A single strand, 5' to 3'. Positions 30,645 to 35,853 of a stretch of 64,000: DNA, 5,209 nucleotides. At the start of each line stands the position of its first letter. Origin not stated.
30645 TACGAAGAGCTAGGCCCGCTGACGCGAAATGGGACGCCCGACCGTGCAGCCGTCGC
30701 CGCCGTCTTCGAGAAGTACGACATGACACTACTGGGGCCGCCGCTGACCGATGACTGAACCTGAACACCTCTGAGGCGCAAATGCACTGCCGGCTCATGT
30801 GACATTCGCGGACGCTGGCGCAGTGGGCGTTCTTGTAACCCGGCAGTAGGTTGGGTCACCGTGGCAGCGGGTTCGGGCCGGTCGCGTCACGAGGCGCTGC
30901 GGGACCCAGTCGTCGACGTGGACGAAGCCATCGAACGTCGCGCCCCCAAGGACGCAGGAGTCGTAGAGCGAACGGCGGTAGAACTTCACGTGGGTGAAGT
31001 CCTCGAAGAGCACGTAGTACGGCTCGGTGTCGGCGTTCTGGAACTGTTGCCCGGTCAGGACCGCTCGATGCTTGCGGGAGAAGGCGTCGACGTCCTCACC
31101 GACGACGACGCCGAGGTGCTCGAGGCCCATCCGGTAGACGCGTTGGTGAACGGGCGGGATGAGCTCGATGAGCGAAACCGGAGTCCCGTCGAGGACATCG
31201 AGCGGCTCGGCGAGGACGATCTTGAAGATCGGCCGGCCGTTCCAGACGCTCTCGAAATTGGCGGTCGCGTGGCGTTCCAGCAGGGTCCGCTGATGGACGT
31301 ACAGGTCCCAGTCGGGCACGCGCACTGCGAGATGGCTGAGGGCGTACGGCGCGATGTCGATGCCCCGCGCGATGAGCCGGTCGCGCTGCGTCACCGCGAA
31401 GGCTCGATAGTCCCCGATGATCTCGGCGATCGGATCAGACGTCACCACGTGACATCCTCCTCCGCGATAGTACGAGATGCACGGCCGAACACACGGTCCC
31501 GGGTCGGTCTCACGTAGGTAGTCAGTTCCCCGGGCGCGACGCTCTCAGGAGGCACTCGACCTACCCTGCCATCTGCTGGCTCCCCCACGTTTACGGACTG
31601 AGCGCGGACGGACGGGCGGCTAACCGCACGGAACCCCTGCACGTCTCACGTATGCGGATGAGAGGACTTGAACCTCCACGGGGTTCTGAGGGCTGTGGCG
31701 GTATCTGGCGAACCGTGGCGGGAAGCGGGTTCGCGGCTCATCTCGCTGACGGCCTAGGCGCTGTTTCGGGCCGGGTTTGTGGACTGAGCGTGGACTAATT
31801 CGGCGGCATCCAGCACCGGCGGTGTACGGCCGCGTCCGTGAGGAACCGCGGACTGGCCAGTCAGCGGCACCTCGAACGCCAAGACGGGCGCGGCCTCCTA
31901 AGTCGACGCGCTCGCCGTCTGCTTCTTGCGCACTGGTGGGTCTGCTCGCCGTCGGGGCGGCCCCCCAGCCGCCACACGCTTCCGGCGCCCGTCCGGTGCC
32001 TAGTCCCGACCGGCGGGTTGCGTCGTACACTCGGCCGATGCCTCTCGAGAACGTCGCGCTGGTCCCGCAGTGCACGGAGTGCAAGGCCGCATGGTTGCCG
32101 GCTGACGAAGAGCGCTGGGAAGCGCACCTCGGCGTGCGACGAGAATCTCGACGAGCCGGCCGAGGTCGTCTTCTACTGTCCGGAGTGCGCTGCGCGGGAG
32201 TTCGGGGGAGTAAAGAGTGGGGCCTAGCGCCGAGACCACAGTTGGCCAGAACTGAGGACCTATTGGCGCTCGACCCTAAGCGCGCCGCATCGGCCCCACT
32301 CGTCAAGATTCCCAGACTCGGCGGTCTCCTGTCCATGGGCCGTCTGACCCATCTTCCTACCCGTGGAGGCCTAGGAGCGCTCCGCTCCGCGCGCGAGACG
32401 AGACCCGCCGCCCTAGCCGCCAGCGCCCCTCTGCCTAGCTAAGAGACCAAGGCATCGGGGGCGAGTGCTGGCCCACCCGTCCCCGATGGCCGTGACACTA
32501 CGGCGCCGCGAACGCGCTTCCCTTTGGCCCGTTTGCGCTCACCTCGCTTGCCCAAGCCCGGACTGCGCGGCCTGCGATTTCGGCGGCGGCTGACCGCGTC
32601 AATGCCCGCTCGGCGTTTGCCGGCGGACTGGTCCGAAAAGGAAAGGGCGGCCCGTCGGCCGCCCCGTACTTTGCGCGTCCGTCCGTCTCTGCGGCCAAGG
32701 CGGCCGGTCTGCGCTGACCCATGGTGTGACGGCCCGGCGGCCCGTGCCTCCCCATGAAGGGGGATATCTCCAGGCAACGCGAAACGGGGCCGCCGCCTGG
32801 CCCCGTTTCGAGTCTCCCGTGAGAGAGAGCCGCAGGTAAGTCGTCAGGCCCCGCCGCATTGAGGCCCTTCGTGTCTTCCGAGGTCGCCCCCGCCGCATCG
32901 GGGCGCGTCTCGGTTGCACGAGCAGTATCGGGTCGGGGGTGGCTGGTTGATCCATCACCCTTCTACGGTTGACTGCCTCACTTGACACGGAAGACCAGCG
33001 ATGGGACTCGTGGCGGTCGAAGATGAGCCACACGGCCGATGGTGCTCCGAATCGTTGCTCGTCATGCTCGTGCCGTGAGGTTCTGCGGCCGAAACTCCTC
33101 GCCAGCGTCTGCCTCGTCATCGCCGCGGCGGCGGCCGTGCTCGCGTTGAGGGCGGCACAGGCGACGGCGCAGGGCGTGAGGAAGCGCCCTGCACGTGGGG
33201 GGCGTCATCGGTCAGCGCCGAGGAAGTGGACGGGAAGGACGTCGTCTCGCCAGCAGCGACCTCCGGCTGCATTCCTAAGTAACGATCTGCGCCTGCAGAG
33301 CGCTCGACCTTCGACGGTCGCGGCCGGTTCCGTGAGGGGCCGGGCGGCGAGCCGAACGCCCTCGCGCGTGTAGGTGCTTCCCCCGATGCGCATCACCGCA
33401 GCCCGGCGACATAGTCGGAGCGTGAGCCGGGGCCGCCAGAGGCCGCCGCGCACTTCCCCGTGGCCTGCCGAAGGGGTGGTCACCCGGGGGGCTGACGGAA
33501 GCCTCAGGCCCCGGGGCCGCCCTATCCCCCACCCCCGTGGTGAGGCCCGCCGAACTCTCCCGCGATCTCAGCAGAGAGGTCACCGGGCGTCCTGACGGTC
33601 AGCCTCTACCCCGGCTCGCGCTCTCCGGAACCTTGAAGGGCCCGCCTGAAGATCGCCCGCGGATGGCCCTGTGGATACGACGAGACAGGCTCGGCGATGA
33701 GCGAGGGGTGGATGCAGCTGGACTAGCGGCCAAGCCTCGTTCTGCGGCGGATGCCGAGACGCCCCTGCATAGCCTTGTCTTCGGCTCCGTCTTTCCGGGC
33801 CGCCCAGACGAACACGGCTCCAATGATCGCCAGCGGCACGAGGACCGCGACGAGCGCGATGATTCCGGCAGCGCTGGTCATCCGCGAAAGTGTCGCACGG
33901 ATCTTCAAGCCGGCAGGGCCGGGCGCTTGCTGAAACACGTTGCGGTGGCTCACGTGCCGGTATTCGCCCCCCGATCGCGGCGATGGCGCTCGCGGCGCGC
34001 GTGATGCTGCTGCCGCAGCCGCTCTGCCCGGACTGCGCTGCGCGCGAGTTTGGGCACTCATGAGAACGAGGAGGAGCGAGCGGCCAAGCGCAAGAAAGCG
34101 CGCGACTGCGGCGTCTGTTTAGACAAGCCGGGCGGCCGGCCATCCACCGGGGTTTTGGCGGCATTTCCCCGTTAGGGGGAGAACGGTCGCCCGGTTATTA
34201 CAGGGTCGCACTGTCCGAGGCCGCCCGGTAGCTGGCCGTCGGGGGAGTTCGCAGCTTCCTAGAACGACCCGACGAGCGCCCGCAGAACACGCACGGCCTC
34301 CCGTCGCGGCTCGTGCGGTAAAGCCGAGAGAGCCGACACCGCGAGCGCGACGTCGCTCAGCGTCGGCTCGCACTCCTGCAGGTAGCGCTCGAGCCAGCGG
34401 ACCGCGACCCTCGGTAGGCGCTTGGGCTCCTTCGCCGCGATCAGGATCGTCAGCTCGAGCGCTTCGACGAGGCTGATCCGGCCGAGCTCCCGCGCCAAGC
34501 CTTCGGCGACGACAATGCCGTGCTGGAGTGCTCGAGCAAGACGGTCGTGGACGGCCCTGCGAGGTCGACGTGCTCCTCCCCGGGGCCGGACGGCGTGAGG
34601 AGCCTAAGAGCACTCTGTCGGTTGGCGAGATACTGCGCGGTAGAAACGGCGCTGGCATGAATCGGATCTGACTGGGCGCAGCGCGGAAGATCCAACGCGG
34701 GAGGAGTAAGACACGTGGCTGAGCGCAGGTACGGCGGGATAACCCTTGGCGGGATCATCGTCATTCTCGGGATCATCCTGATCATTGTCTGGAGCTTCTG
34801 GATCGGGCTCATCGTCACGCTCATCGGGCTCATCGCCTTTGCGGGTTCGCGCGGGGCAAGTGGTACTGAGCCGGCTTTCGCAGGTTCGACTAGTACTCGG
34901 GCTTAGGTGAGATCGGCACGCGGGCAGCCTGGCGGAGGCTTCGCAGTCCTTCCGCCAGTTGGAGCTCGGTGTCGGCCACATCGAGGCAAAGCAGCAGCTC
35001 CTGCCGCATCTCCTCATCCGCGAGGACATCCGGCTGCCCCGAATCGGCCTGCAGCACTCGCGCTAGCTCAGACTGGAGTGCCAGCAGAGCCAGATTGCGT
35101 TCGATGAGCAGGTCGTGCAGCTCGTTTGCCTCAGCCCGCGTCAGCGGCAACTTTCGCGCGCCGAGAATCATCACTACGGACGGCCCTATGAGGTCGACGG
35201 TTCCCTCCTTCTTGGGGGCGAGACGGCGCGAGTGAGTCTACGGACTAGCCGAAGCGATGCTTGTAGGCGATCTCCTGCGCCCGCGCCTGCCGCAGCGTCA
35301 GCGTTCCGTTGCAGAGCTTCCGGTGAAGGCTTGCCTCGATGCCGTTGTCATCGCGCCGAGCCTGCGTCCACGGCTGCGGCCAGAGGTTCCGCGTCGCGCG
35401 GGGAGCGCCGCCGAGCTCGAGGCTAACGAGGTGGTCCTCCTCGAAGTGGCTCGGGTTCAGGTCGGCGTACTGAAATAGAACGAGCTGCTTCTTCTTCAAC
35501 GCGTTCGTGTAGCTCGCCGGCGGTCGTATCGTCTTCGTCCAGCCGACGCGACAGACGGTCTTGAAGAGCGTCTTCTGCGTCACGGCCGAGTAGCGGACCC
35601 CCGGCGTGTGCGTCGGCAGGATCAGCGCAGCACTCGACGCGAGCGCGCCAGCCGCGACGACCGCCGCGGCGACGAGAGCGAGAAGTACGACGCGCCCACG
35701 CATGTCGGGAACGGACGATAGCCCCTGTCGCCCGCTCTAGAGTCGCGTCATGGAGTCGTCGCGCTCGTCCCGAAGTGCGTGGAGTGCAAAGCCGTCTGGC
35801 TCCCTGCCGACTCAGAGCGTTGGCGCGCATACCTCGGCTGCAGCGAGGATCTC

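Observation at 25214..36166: Five paralogous mini-ORFs encoding a CxxC...CxxC zinc-ribbon peptide, scattered in intergenic gaps across the accessory region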

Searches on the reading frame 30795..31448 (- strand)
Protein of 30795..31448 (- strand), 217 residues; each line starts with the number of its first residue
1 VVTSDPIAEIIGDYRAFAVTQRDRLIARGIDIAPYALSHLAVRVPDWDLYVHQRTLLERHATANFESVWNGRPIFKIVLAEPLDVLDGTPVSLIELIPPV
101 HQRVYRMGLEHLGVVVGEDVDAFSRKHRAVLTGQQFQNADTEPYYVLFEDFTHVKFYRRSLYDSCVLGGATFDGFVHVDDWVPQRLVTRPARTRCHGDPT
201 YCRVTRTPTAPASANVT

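Call 37: search_protein_families(library=pfam, proteins=[window:30795-31448:-], max_evalue=0.01)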
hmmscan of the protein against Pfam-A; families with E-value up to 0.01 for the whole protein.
window:30795-31448:- (217 aa): 1 family
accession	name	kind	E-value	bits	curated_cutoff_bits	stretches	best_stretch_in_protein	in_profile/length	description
PF06185.18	YecM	-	2.5e-14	53.9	25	1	9-138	4-132/180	YecM protein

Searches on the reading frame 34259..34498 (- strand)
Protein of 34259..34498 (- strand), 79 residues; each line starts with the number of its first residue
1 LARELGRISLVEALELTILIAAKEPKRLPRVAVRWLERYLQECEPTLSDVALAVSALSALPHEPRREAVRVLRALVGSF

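Call 37: search_protein_families(library=pfam, proteins=[window:34259-34498:-], max_evalue=0.01)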
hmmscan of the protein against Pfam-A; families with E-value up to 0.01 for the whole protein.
window:34259-34498:- (79 aa): 0 families

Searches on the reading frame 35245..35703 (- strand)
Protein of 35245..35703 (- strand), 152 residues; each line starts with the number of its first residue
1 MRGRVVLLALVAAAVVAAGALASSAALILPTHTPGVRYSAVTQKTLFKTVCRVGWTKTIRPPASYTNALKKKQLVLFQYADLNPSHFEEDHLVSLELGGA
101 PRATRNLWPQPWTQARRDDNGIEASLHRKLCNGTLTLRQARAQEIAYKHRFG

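Call 37: search_protein_families(library=pfam, proteins=[window:35245-35703:-], max_evalue=0.01)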
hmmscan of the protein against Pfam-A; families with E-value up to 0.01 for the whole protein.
window:35245-35703:- (152 aa): 0 families

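Call 49: search_protein_families(library=padloc, proteins=[window:35245-35703:-], max_evalue=1)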
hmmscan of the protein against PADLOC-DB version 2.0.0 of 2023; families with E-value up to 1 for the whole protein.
window:35245-35703:- (152 aa): 0 families

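Call 82: search_protein_families(library=pfam, proteins=[window:35245-35703:-], max_evalue=10)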
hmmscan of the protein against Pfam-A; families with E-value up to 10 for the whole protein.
window:35245-35703:- (152 aa): 0 families
